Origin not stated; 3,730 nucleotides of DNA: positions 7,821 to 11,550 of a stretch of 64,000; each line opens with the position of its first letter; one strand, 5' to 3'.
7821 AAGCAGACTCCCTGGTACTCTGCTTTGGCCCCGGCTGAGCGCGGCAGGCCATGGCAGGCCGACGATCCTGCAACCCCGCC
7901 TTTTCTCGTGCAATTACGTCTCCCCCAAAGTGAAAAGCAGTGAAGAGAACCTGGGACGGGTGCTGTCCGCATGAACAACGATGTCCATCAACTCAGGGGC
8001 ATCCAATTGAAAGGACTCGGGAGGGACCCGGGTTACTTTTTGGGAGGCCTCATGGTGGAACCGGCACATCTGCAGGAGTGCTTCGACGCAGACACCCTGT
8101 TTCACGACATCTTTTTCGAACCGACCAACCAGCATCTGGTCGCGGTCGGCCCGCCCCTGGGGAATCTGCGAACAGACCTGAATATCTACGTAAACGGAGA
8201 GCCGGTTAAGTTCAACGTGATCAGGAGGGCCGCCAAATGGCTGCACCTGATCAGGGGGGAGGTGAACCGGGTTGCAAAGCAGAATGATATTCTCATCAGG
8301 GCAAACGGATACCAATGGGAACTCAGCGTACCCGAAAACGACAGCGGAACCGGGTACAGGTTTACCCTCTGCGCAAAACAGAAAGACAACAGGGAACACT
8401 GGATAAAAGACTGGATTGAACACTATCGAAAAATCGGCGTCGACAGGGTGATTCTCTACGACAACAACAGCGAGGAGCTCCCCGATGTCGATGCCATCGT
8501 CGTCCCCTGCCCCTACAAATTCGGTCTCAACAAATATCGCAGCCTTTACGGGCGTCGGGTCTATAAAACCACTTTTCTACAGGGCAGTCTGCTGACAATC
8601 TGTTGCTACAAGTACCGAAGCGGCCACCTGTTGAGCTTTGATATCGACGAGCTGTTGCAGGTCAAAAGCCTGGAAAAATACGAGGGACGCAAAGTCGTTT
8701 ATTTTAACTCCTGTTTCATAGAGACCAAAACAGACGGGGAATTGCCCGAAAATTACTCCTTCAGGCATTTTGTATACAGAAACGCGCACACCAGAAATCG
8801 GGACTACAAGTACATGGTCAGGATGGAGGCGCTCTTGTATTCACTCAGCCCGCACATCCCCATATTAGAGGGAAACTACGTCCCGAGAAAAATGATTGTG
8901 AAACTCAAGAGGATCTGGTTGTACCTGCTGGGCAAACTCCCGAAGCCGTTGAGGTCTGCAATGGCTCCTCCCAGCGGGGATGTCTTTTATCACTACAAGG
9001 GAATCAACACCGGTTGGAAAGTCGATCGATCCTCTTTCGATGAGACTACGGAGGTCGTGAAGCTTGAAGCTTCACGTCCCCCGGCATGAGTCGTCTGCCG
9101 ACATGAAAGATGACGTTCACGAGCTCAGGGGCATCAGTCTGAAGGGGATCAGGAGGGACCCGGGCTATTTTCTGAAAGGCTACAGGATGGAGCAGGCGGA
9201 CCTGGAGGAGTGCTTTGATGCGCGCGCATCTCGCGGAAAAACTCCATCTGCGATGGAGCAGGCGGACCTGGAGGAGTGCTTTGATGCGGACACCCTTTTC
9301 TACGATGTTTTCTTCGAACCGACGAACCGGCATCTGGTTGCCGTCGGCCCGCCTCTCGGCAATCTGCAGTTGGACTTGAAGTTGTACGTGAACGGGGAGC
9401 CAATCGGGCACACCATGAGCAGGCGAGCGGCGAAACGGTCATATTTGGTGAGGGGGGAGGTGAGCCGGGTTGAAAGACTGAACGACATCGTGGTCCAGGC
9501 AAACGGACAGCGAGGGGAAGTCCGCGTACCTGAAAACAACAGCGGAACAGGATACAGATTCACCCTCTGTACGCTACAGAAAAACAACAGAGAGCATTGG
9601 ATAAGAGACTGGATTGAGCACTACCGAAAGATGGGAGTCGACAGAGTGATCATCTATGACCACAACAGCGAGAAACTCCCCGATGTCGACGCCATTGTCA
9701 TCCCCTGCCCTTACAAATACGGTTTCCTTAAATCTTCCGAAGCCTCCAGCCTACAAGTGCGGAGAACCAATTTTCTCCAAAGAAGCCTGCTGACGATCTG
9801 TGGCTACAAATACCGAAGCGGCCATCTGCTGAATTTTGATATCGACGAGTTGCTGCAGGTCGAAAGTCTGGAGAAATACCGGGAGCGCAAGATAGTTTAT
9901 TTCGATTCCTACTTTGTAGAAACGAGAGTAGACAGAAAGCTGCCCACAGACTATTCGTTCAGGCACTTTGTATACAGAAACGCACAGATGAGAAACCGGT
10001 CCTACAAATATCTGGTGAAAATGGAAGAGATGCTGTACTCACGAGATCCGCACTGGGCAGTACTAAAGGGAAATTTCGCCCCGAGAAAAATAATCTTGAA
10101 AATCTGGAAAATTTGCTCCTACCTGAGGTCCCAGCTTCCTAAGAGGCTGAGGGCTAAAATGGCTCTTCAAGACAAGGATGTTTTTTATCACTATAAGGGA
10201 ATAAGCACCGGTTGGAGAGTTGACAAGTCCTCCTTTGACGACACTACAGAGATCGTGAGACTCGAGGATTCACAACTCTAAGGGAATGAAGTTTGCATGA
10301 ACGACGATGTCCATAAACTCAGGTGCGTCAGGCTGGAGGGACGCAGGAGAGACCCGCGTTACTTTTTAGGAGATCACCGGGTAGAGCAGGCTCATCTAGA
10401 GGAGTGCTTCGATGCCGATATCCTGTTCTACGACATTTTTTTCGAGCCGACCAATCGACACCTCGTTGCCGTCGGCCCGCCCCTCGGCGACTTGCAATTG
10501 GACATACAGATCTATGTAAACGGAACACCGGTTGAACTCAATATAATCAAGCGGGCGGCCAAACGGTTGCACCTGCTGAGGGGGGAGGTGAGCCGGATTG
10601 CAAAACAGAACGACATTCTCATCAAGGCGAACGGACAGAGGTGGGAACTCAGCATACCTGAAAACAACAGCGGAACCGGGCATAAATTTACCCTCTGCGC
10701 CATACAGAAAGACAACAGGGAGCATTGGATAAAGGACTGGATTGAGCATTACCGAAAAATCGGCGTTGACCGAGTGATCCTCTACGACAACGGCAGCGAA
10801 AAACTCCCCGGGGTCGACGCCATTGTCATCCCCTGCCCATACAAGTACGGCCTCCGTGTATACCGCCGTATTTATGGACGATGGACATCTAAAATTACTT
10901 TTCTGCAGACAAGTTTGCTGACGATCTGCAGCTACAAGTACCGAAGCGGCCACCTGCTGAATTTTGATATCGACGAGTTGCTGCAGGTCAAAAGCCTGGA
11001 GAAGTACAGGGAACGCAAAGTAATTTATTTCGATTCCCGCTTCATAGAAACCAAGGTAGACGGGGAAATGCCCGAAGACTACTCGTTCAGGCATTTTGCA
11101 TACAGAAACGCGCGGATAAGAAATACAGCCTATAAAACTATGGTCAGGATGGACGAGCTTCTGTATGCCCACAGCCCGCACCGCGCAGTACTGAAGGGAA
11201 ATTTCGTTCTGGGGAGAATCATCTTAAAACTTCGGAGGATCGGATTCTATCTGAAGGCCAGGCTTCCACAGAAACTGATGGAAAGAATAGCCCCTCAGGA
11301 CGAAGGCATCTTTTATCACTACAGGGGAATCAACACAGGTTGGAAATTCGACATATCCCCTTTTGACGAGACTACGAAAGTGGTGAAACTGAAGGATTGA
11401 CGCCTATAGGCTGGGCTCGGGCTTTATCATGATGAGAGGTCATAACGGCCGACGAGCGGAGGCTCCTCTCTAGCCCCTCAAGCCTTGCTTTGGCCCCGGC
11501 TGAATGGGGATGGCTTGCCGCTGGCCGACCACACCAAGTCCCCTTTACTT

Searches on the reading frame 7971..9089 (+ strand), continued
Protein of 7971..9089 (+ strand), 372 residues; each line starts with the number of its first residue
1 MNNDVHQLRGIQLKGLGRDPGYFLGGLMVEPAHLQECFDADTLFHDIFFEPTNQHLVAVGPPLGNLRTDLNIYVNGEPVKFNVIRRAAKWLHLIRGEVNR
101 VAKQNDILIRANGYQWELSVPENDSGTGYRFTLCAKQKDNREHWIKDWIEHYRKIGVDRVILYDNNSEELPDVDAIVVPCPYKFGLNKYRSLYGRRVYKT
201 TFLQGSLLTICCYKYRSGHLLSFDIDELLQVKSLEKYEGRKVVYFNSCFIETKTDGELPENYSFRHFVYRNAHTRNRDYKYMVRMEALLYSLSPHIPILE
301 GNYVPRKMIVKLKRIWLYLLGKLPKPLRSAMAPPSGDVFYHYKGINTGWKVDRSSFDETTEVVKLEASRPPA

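Call 52: list_cluster_members(proteins=[P0051, P0052, P0053, P0054, P0055, P0056, P0058, P0059, P0061, P0064])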
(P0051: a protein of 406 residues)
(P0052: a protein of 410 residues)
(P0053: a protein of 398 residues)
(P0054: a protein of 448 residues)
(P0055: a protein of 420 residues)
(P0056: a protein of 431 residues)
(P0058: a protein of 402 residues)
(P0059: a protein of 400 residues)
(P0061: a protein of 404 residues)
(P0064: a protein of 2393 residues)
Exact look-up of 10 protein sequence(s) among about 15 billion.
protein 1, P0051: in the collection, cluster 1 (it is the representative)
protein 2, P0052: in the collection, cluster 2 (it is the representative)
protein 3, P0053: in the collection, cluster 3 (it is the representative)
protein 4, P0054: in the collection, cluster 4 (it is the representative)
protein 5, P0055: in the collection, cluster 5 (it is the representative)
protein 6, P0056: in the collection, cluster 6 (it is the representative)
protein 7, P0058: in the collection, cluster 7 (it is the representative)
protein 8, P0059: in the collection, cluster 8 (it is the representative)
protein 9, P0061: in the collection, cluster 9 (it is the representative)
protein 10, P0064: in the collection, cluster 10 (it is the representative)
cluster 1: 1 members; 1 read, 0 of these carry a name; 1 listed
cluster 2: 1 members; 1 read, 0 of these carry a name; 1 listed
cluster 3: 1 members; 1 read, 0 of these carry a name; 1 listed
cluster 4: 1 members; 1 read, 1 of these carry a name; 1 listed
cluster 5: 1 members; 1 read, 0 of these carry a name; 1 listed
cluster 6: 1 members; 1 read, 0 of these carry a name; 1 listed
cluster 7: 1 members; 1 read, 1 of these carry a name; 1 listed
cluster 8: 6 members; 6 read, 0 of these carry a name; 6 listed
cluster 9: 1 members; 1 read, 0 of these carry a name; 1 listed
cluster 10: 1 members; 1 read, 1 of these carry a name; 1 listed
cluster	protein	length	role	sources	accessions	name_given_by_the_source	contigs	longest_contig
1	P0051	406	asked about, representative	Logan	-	-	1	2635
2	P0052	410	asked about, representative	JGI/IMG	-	-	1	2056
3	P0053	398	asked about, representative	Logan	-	-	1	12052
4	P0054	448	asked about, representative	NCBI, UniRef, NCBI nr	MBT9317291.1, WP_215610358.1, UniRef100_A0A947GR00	glycosyltransferase family 92 protein [Leptothoe spongobia] | Glycosyltransferase family 92 protein n=1 Tax=Leptothoe spongobia TAU-MAC 1115 ...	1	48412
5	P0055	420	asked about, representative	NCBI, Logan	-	-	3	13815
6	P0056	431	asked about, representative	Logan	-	-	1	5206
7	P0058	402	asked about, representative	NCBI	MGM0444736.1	MAG: glycosyltransferase family 2 protein [Fibrobacterota bacterium]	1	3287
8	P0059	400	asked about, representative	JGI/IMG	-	-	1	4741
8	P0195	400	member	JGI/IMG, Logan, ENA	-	-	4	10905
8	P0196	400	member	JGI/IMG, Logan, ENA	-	-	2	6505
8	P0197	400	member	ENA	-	-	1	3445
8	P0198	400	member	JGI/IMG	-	-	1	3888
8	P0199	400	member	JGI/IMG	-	-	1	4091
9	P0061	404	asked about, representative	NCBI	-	-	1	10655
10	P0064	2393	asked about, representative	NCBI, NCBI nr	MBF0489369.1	MAG: glycosyltransferase [Candidatus Omnitrophica bacterium] | glycosyltransferase [Candidatus Omnitrophota bacterium]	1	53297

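Call 61: find_encoding_contigs(protein=P0013, flank=10000, max_places=2)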
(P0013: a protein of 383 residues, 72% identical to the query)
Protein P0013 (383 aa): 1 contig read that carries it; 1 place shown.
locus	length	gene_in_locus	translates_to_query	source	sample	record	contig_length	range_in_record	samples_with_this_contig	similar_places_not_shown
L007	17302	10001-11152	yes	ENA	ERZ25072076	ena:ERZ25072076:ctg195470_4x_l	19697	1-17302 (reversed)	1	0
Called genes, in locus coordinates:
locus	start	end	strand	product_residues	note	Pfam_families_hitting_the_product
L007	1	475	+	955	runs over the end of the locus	?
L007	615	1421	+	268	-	PF01678:DAP_epimerase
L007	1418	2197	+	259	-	PF04340:DUF484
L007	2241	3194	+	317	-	PF02899:Phage_int_SAM_1, PF00589:Phage_integrase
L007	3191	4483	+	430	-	PF04055:Radical_SAM, PF06969:HemN_C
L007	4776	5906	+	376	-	PF01697:Glyco_transf_92 (weak)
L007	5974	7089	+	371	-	PF01697:Glyco_transf_92 (faint)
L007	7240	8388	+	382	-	PF01697:Glyco_transf_92 (faint)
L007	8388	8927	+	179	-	-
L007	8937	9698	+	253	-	PF01697:Glyco_transf_92 (faint)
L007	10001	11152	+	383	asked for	PF01697:Glyco_transf_92 (weak)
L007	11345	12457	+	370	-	PF01697:Glyco_transf_92 (faint)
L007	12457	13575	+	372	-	PF01697:Glyco_transf_92 (faint)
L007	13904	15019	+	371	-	PF01697:Glyco_transf_92 (faint)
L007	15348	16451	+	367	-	PF01697:Glyco_transf_92 (faint)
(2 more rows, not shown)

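Call 62: find_encoding_contigs(protein=P0012, flank=10000, max_places=2)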
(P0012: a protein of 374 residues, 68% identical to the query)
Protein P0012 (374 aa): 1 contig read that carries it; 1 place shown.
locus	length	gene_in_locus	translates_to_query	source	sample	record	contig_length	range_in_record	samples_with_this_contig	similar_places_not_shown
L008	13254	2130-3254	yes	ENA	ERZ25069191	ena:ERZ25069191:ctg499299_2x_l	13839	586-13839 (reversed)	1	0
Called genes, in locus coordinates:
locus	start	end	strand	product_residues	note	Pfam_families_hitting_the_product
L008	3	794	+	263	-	?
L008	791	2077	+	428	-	PF04055:Radical_SAM, PF06969:HemN_C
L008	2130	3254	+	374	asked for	PF01697:Glyco_transf_92 (faint)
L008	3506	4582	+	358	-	PF01697:Glyco_transf_92 (faint)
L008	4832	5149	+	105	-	-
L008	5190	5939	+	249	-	PF01697:Glyco_transf_92 (weak)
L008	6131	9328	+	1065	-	PF00873:ACR_tran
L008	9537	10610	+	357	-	PF00364:Biotin_lipoyl (faint), PF25917:BSH_RND, PF25973:BSH_CzcB (weak)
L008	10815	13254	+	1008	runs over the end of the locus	?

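Call 63: find_encoding_contigs(protein=P0033, flank=10000, max_places=2)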
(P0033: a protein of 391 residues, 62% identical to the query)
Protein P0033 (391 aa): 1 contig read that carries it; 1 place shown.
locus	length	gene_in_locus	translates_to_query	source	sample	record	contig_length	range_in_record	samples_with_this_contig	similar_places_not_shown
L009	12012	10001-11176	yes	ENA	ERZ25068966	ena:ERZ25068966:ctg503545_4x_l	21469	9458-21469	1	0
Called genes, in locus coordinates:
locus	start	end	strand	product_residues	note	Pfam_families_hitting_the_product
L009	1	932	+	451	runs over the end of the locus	PF01979:Amidohydro_1, PF07969:Amidohydro_3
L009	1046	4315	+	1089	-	PF02310:B12-binding, PF03308:MeaB, PF01642:MM_CoA_mutase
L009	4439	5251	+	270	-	PF01678:DAP_epimerase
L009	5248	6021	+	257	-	PF04340:DUF484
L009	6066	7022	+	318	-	PF02899:Phage_int_SAM_1, PF00589:Phage_integrase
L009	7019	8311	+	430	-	PF04055:Radical_SAM, PF06969:HemN_C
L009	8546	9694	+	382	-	PF01697:Glyco_transf_92 (weak)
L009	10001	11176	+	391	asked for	PF01697:Glyco_transf_92 (faint)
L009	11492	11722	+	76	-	-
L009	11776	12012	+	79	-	?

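Call 71: search_protein_families(library=pfam, proteins=[L002:2912-4201:+, L002:5248-6081:-, L002:6477-7361:+, L002:7351-8343:+, L002:16464-17654:-, L002:18051-20072:+], max_evalue=0.001)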
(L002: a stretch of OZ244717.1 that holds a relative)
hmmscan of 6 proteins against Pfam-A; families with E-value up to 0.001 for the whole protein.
L002:2912-4201:+ (429 aa): 2 families
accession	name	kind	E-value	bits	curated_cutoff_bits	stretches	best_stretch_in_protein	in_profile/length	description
PF00587.30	tRNA-synt_2b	-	5.1e-40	137.9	29.3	1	219-399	4-179/179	tRNA synthetase class II core domain (G, H, P, S and T)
PF02403.27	Seryl_tRNA_N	-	9.3e-24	84.2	28.2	1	1-107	1-108/108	Seryl-tRNA synthetase N-terminal domain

L002:5248-6081:- (277 aa): 1 family
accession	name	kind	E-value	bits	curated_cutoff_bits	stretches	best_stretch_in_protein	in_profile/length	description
PF01027.25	Bax1-I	-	8.5e-48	163.3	34.1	1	75-271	1-207/207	Inhibitor of apoptosis-promoting Bax1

L002:6477-7361:+ (294 aa): 1 family
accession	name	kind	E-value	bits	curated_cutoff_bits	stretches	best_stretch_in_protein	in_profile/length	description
PF00701.28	DHDPS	-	2e-98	329.1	22.1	1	2-287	2-288/289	Dihydrodipicolinate synthetase family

L002:7351-8343:+ (330 aa): 1 family
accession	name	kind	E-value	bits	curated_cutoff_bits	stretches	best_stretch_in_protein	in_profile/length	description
PF06804.17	Lipoprotein_18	-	6.2e-26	91.6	25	1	43-280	7-268/323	NlpB/DapX lipoprotein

L002:16464-17654:- (396 aa): 3 families
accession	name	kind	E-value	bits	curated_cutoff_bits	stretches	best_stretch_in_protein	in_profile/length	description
PF00155.27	Aminotran_1_2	-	5.4e-71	240.1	19.7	1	32-386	1-361/361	Aminotransferase class I and II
PF01041.23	DegT_DnrJ_EryC1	-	2.2e-05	24.3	19.8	1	108-169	56-118/360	DegT/DnrJ/EryC1/StrS aminotransferase family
PF12897.13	Asp_aminotransf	-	0.00043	19.6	27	0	173-285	183-299/421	Aspartate amino-transferase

L002:18051-20072:+ (673 aa): 7 families
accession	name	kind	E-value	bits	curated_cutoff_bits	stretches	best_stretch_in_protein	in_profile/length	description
PF17757.6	UvrB_inter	-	2.5e-31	108.1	22.9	1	160-250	1-91/91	UvrB interaction domain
PF12344.14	UvrB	-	1.6e-21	76.3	27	1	552-593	1-42/43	Ultra-violet resistance protein B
PF00271.37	Helicase_C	-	8.4e-21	74.7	23.5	1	436-545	6-109/110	Helicase conserved C-terminal domain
PF04851.21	ResIII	-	6.2e-09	36.4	22.5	1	17-88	7-83/164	Type III restriction enzyme, res subunit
PF02151.25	UVR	-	2.9e-08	33.6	21.5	1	633-667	2-36/36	UvrB/uvrC motif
PF00270.35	DEAD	-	0.00017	21.8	26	0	20-95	6-84/167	DEAD/DEAH box helicase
PF13401.12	AAA_22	-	0.0008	20.2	27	0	36-136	8-84/130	AAA domain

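Call 74: search_protein_families(library=phrogs, proteins=[window:7971-9089:+], max_evalue=0.01)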
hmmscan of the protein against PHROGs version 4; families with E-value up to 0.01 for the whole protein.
window:7971-9089:+ (372 aa): 0 families

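Call 75: search_protein_families(library=padloc, proteins=[window:7971-9089:+], max_evalue=0.001)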
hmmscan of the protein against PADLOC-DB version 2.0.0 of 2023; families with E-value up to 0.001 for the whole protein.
window:7971-9089:+ (372 aa): 0 families

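Call 77: fold_search(model_id=the predicted structure, library=viral)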
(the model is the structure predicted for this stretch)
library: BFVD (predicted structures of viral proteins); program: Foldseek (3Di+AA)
matches with E <= 10: 911; with E <= 0.001: 1
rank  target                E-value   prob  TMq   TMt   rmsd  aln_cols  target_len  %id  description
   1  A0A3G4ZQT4            5.7e-04  1.00  0.32  0.39   6.7       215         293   12  Phosphorylcholine metabolism protein LicD and glycosyltransferase family 92 domain containing protein [Terrestrivirus sp.]
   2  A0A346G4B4            2.2e-03  0.75  0.14  0.15  11.3       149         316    9  (no name in the UniProt tables at hand)
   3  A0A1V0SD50            2.7e-03  0.99  0.32  0.24  13.6       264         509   11  Phosphorylcholine metabolism protein LicD and glycosyltransferase family 92 domain containing protein [Indivirus ILV1]
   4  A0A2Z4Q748            3.4e-03  0.97  0.19  0.12   9.1       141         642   13  (no name in the UniProt tables at hand)
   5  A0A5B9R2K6            3.6e-03  0.99  0.16  0.09   4.2        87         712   13  Ig-like domain-containing protein [Cacatuid alphaherpesvirus 2]
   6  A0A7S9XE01            4.0e-03  0.77  0.13  0.06  12.8       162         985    9  Glycosyl transferase family 1 domain-containing protein [Virus NIOZ-UU157]
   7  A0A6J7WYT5            4.0e-03  0.66  0.17  0.21  13.4       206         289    9  Uncharacterized protein [uncultured Caudovirales phage]
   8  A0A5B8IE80            5.8e-03  0.99  0.15  0.15   4.1        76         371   10  Uncharacterized protein [Mimiviridae sp. ChoanoV1]
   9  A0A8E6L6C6            6.9e-03  0.87  0.17  0.11   7.4       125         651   14  (no name in the UniProt tables at hand)
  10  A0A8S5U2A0            7.3e-03  0.94  0.16  0.24   9.4       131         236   13  DUF5067 domain-containing protein [Siphoviridae sp. ctqzz19]
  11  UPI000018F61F         7.3e-03  0.84  0.23  0.37  12.7       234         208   14  (no name look-up for this kind of identifier)
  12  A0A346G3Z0            7.3e-03  0.57  0.15  0.16  10.8       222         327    6  (no name in the UniProt tables at hand)
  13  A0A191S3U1            9.9e-03  0.92  0.15  0.15   4.7        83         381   10  U20 protein [macacine betaherpesvirus 9]
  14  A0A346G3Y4            9.9e-03  0.66  0.16  0.22  10.3       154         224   10  (no name in the UniProt tables at hand)
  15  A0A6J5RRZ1            1.2e-02  0.99  0.32  0.19   5.5       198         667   16  Glycosyl transferase family 2 [uncultured Caudovirales phage]
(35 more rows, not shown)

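Call 81: find_related_loci(query=A1, collection=viral_contigs, flank=5000)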
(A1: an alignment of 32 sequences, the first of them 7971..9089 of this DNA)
Query A1 (372 aa) in viral_contigs; peptide patterns used: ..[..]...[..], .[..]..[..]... (x = any residue, [..] = any of these).
56 stretches matched a pattern, but none encodes a relative of the query by tblastn (E <= 1e-3).

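Call 82: find_related_loci(query=A1, collection=metagenome_contigs, flank=10000)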
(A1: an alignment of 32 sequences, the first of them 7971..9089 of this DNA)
Query A1 (372 aa) in metagenome_contigs; peptide patterns used: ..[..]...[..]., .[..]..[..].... (x = any residue, [..] = any of these).
49 stretches matched a pattern; 5 encode a relative of the query (tblastn E <= 1e-3); 5 distinct loci.
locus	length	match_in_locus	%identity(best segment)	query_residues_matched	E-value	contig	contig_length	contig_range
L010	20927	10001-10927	27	38-365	3e-28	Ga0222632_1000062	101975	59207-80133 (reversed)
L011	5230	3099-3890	31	38-291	3e-25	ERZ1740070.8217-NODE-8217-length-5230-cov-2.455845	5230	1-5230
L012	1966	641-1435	31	36-284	1e-22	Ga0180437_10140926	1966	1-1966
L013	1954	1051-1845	31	36-284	1e-22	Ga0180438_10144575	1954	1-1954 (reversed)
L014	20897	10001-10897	26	38-350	4e-20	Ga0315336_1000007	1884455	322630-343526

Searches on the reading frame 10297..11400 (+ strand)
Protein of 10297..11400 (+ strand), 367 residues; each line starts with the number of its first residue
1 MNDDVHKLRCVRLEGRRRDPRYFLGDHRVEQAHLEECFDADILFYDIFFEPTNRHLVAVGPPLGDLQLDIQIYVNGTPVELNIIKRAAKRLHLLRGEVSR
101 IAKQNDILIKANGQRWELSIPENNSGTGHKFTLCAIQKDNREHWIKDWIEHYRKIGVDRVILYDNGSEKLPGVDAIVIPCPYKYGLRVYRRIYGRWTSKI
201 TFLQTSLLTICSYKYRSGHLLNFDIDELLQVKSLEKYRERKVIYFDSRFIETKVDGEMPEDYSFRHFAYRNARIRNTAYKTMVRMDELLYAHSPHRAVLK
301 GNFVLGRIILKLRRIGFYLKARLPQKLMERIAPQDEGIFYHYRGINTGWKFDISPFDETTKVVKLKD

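Call 4: search_protein_families(library=pfam, proteins=[window:10297-11400:+], max_evalue=10)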
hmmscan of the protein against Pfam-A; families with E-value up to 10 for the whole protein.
window:10297-11400:+ (367 aa): 2 families
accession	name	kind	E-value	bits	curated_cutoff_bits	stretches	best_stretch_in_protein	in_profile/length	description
PF13704.12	Glyco_tranf_2_4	-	6.7e-09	36.6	27.5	1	140-234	2-89/98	Glycosyl transferase family 2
PF01697.33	Glyco_transf_92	-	1.3e-07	32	23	2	129-168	1-43/249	Glycosyltransferase family 92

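Call 74: search_protein_families(library=phrogs, proteins=[window:10297-11400:+], max_evalue=0.01)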
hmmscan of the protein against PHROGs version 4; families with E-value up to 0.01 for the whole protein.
window:10297-11400:+ (367 aa): 0 families
